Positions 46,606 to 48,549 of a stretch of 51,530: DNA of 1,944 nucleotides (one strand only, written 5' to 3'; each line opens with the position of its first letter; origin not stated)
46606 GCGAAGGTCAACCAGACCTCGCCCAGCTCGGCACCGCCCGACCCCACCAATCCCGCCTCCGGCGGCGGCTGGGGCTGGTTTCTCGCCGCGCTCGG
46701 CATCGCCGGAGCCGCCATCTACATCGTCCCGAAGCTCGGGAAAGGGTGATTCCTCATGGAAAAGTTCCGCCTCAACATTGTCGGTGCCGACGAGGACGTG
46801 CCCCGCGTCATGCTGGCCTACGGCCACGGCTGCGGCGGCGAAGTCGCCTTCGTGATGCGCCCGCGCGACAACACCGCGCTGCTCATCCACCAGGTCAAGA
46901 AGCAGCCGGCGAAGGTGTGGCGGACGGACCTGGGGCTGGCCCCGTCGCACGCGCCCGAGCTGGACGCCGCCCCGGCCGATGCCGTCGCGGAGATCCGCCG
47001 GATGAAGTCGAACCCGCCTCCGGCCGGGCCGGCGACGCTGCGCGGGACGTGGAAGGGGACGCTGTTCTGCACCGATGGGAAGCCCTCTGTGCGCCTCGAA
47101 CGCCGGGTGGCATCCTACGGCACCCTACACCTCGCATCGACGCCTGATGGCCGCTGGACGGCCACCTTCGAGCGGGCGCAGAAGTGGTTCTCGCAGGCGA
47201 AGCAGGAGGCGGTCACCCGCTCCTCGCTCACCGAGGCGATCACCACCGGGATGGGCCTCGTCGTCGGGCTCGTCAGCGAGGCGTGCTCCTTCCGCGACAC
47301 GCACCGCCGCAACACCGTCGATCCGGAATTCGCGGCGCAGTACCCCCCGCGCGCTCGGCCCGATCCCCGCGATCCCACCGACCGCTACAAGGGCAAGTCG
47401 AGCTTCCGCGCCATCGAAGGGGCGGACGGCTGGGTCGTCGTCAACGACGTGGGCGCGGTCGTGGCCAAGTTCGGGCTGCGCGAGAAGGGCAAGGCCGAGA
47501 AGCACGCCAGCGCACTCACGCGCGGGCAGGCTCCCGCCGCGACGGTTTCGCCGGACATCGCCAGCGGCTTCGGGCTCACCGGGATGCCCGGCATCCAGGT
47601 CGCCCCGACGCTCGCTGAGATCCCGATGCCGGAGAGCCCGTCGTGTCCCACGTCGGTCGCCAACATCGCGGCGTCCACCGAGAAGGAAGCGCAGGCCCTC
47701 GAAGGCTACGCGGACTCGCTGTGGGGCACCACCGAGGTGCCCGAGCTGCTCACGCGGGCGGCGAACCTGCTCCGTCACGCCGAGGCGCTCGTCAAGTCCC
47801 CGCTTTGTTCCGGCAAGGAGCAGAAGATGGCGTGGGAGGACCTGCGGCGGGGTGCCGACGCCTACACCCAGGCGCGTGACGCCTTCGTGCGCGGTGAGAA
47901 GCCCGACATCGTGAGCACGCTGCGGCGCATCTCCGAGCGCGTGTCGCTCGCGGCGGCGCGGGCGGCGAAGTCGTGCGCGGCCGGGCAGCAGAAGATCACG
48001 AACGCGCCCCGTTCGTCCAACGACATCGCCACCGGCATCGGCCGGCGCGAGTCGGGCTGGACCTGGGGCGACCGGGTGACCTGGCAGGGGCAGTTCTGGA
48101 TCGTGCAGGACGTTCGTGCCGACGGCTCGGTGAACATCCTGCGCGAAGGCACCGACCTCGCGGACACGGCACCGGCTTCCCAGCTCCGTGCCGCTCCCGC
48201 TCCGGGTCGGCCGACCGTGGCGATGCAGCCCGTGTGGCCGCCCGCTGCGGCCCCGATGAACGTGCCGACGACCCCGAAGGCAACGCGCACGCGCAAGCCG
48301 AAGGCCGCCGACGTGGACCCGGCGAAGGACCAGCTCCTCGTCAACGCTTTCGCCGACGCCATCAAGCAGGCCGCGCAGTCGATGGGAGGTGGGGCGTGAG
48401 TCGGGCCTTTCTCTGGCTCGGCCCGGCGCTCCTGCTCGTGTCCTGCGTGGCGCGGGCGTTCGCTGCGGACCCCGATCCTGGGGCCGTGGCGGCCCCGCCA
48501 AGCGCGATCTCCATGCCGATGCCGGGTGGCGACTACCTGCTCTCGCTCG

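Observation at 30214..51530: More than 21 kb integrated element with a satellite/plasmid-like replication module but no recognisable virion, conjugation or defence genes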

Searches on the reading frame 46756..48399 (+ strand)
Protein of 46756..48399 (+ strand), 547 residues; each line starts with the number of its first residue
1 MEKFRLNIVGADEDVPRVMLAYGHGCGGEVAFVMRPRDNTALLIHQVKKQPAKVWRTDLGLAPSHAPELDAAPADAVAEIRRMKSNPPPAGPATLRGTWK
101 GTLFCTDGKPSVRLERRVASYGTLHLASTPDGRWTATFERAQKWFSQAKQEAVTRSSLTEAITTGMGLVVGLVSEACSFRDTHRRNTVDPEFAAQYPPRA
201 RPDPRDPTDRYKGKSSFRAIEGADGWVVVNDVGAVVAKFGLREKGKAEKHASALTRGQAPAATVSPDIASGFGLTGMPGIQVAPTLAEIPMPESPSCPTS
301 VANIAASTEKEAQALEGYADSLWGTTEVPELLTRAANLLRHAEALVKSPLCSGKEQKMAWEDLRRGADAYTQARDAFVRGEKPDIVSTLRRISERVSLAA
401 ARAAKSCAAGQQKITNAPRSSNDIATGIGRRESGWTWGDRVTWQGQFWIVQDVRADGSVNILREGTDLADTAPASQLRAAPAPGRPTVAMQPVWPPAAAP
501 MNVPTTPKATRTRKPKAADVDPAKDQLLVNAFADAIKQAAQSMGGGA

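Call 12: search_protein_families(library=pfam, max_evalue=0.05, proteins=[window:46756-48399:+])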
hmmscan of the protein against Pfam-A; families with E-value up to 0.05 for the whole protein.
window:46756-48399:+ (547 aa): 0 families

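Call 14: search_protein_families(library=phrogs, max_evalue=0.01, proteins=[window:46756-48399:+])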
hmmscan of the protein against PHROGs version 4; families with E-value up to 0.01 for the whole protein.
window:46756-48399:+ (547 aa): 0 families

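Call 15: find_encoding_contigs(protein=window:46756-48399:+, flank=10000, max_places=6)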
Protein window:46756-48399:+ (547 aa): 2 contigs read that carry it; 1 place shown.
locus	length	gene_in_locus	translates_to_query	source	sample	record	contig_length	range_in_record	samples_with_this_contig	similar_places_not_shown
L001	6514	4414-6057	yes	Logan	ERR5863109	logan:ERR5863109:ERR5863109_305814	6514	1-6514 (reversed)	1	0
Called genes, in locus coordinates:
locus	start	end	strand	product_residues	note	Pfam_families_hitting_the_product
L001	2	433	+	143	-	?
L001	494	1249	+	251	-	-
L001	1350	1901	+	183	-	-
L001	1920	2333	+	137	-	-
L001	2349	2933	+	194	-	-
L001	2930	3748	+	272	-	-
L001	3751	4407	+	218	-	-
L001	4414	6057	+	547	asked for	-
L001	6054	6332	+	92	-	-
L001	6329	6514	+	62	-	?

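Call 20: find_related_loci(query=window:46756-48399:+, collection=viral_contigs, flank=10000)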
Query window:46756-48399:+ (547 aa) in viral_contigs; peptide patterns used: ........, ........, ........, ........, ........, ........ (x = any residue, [..] = any of these).
No stretch of DNA in the collection matches any of the patterns.

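Call 21: find_homologous_proteins(query=window:46756-48399:+, max_evalue=0.001)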
Query window:46756-48399:+ (547 aa): 109 proteins with E <= 0.001 among 8000 candidates.
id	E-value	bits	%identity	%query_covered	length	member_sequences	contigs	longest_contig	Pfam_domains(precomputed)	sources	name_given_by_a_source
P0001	0.0e+0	1091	88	100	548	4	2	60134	-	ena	-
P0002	1.1e-295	999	82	100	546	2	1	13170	-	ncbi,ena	-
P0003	1.6e-291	986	82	100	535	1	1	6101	-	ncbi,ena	-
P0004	3.2e-291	985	84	100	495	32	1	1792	-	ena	-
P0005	1.1e-290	983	80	100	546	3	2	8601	-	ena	-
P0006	1.6e-288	976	81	100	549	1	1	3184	-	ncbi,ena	-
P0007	2.7e-286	968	79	100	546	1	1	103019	-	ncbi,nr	ncbi:MAG: hypothetical protein Q8P41_18305 [Pseudomonadota bacterium]|nr:hypothetical protein [Pseud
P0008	7.7e-284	960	79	100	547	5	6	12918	-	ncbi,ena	-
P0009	3.7e-273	925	79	100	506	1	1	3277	-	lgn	-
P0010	4.0e-271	918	76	100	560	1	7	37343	-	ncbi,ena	-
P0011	8.5e-265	897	76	100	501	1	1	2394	-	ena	-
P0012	4.6e-260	882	76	100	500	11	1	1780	-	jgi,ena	jgi:hypothetical protein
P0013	1.3e-257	874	84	77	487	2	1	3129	-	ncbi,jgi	jgi:hypothetical protein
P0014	2.8e-257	873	74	100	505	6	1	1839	-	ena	-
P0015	2.7e-254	863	74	100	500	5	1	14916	-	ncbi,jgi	jgi:hypothetical protein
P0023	4.0e-236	803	70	100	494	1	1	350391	-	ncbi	ncbi:MAG: hypothetical protein V4850_01355 [Myxococcota bacterium]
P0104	6.5e-69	251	37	72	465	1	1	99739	-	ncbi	-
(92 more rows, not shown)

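Call 22: find_encoding_contigs(protein=P0007, flank=10000, max_places=2)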
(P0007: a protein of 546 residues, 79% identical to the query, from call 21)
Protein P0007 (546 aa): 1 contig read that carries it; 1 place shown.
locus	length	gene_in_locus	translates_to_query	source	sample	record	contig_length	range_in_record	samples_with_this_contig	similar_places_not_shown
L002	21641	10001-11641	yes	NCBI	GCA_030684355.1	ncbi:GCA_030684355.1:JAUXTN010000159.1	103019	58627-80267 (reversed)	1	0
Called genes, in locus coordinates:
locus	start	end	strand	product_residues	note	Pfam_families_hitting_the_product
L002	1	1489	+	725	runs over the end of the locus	PF08708:PriCT_1, PF08706:D5_N, PF19263:DUF5906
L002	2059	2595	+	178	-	-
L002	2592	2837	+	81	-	-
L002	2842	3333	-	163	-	-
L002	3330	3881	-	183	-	-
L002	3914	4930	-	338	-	-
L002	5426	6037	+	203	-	-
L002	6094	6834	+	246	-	-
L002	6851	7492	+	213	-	-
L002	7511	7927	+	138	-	-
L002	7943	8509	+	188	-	-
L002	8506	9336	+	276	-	-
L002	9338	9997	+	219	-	-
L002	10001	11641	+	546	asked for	-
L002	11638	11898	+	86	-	-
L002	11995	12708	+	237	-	-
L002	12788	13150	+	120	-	-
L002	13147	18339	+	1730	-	PF07669:Eco57I (weak), PF00176:SNF2-rel_dom (weak), PF04851:ResIII (weak), PF28555:Helicase_dom, PF00176:SNF2-rel_dom (weak), PF00271:Helicase_C (weak)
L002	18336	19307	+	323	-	-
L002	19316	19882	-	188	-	-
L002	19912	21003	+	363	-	PF00145:DNA_methylase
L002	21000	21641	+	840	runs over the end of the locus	-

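Call 23: find_encoding_contigs(protein=P0023, flank=10000, max_places=2)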
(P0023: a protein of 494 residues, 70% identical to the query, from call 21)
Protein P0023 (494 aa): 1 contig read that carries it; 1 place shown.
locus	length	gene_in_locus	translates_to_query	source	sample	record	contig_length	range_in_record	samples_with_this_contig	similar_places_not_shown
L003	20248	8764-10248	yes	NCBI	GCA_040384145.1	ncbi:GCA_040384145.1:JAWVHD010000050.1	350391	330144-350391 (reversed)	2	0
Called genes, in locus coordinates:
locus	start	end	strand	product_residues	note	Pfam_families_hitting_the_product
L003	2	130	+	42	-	?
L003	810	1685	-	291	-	-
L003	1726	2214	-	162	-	-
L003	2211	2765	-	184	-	-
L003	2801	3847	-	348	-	-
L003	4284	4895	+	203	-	-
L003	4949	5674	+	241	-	-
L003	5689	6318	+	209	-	-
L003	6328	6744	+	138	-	-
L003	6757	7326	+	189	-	-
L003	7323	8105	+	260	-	-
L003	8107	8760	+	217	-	-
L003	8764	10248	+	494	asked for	-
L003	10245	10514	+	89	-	-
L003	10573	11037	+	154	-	-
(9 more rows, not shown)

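Call 24: find_encoding_contigs(protein=P0104, flank=10000, max_places=2)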
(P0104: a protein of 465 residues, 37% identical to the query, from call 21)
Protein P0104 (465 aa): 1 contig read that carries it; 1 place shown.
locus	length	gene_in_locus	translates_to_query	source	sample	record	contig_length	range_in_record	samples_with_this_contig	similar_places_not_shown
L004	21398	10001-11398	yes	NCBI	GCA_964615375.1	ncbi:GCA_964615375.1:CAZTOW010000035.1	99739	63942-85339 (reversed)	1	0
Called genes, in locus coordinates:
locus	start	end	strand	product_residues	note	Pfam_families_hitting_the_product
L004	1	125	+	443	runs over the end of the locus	-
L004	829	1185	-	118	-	-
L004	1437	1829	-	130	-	-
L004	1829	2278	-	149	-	-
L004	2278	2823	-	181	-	-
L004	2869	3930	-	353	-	-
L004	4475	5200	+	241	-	-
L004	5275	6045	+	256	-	-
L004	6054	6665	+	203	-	-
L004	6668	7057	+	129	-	-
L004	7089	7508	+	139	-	-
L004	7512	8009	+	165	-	-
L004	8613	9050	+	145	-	-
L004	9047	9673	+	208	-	-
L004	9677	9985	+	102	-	-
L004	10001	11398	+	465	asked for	-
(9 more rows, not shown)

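Call 28: find_related_loci(query=A1, collection=genome_contigs, flank=10000)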
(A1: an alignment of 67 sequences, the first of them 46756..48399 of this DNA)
Query A1 (547 aa) in genome_contigs; peptide patterns used: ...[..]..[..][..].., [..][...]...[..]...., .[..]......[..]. (x = any residue, [..] = any of these).
195 stretches matched a pattern; 64 encode a relative of the query (tblastn E <= 1e-3); 62 distinct loci.
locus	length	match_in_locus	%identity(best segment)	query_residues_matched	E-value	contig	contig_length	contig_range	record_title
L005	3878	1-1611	88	12-547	0e+0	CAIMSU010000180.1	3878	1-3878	MAG: uncultured proteobacterium isolate Umea1p3_bin-980 genome assembly, contig: bin-980:180/375, whole genome shotgun s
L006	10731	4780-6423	86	1-547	0e+0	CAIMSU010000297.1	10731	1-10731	MAG: uncultured proteobacterium isolate Umea1p3_bin-980 genome assembly, contig: bin-980:297/375, whole genome shotgun s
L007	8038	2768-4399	86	1-543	0e+0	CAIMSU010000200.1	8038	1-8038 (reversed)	MAG: uncultured proteobacterium isolate Umea1p3_bin-980 genome assembly, contig: bin-980:200/375, whole genome shotgun s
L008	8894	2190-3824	79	1-545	0e+0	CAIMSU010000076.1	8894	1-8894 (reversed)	MAG: uncultured proteobacterium isolate Umea1p3_bin-980 genome assembly, contig: bin-980:076/375, whole genome shotgun s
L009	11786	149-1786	82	1-547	0e+0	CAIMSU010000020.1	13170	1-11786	MAG: uncultured proteobacterium isolate Umea1p3_bin-980 genome assembly, contig: bin-980:020/375, whole genome shotgun s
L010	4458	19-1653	80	1-546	0e+0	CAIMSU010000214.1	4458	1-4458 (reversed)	MAG: uncultured proteobacterium isolate Umea1p3_bin-980 genome assembly, contig: bin-980:214/375, whole genome shotgun s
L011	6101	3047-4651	82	1-547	0e+0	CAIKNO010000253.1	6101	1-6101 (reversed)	MAG: uncultured Sandaracinus sp. isolate KT_bin-1087 genome assembly, contig: bin-1087:253/816, whole genome shotgun seq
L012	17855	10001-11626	78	1-545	0e+0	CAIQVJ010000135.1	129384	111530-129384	MAG: uncultured proteobacterium isolate KTt_bin-1053 genome assembly, contig: bin-1053:135/137, whole genome shotgun seq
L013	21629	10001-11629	79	2-546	0e+0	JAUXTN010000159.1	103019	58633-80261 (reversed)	MAG: Pseudomonadota bacterium isolate C13_maxbin.099 C13_k141_181561, whole genome shotgun sequence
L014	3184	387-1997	81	2-537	0e+0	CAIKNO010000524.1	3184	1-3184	MAG: uncultured Sandaracinus sp. isolate KT_bin-1087 genome assembly, contig: bin-1087:524/816, whole genome shotgun seq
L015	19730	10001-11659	76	1-547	0e+0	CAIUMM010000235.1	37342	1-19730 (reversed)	MAG: uncultured proteobacterium isolate Ki3-D2_bin-0965 genome assembly, contig: bin-0965:235/236, whole genome shotgun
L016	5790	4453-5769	92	1-444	0e+0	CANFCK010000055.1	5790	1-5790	MAG: Deltaproteobacteria bacterium isolate CH-Jul18-23 genome assembly, contig: CH-Jul18-C28465, whole genome shotgun se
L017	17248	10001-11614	71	2-537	0e+0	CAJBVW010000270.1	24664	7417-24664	MAG: uncultured proteobacterium isolate Loc081215-6m_bin-0725 genome assembly, contig: bin-0725:270/611, whole genome sh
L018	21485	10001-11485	71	2-547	0e+0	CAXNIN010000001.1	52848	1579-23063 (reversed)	MAG: Myxococcota bacterium isolate ME-09jul19-40 genome assembly, contig: ME-09jul19-C540, whole genome shotgun sequence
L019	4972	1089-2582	69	2-547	0e+0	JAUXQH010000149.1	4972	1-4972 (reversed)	MAG: Pseudomonadota bacterium isolate C12_concoct.bin.32 C12_k141_259505, whole genome shotgun sequence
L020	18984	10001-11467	71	2-543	0e+0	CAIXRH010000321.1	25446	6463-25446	MAG: uncultured proteobacterium isolate LJ-7-9m_bin-1278 genome assembly, contig: bin-1278:321/362, whole genome shotgun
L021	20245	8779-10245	70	2-547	0e+0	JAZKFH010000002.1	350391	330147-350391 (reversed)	MAG: Myxococcota bacterium isolate DC_HB_02_SPN181219-bin069 DCHB02SPN_B069_0_000000000002, whole genome shotgun sequenc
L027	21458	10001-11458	66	2-547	0e+0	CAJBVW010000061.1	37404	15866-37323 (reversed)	MAG: uncultured proteobacterium isolate Loc081215-6m_bin-0725 genome assembly, contig: bin-0725:061/611, whole genome sh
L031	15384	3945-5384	75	2-543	0e+0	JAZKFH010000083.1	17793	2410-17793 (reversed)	MAG: Myxococcota bacterium isolate DC_HB_02_SPN181219-bin069 DCHB02SPN_B069_0_000000000083, whole genome shotgun sequenc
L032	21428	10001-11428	67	2-537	0e+0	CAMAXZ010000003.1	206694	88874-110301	MAG: Klebsiella pneumoniae isolate ME-21oct19-254 genome assembly, contig: ME-21oct19-C48, whole genome shotgun sequence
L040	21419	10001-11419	65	2-537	0e+0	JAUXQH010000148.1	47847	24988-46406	MAG: Pseudomonadota bacterium isolate C12_concoct.bin.32 C12_k141_532869, whole genome shotgun sequence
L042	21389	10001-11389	72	2-537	4e-176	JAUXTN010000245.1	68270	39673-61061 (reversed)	MAG: Pseudomonadota bacterium isolate C13_maxbin.099 C13_k141_197173, whole genome shotgun sequence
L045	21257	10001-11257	63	2-414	2e-157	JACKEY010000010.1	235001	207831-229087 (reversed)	MAG: Alphaproteobacteria bacterium isolate HK-STAS-MYXO-46 HK-STAS-MYXO-46_10, whole genome shotgun sequence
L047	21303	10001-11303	66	2-423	3e-148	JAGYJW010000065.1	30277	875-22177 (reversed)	MAG: Deltaproteobacteria bacterium isolate M30B51 65, whole genome shotgun sequence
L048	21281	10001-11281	54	2-398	1e-134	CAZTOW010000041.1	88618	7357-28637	MAG TPA_asm: uncultured Enterobacterales bacterium isolate SRP323723_co1_89 genome assembly, contig: NODE_227_length_886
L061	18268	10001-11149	38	2-414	1e-67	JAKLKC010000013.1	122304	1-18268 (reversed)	MAG: Myxococcota bacterium isolate MAG.506 MAG.506-NODE_13_length_122304_cov_8.624347, whole genome shotgun sequence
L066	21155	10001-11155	42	3-414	1e-75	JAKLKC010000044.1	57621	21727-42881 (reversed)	MAG: Myxococcota bacterium isolate MAG.506 MAG.506-NODE_44_length_57621_cov_8.625035, whole genome shotgun sequence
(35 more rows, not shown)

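Call 35: predict_structure(alignment_id=A1)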
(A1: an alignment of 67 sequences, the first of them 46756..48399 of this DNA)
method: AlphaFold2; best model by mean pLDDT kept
length: 547 residues; sequences in the alignment: 67
mean_pLDDT: 82.7   pTM: 0.49
mean pLDDT of the five models: 82.7, 80.2, 79.7, 77.1, 76.1
residues with pLDDT >= 90: 246; 70-90: 211; 50-70: 36; < 50: 54
segments of 3 or more residues with pLDDT < 50: 261-265, 276-279, 411-418, 483-514
pLDDT, mean of each block of 10 residues (from residue 1): 93 95 90 96 93 94 93 92 91 90 92 93 95 96 83 96 93 75 84 89 90 87 90 87 89 76 49 50 80 88 91 90 81 94 92 91 95 85 83 94 80 45 73 81 88 85 90 81 44 45 39 48 86 88 63
secondary structure, 60 per line:
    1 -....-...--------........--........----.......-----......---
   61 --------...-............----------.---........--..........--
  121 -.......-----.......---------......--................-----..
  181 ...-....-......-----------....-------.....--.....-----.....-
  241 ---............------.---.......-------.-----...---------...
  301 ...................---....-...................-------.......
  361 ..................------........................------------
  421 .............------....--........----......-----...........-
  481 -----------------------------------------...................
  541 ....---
elements in order: E2-5 E7-9 E18-25 E28-35 E40-46 E52-57 E69-71 H73-84 E99-106 E109-118 E122-128 E134-140 E150-155 H158-173 H179-182 H185-188 H190-195 H207-210 E218-222 E225-229 E235-239 H244-255 H266-272 H298-319 H323-326 H328-346 H354-378 H385-408 H421-433 E440-443 E446-453 E458-463 E469-473 H474-479 H522-544
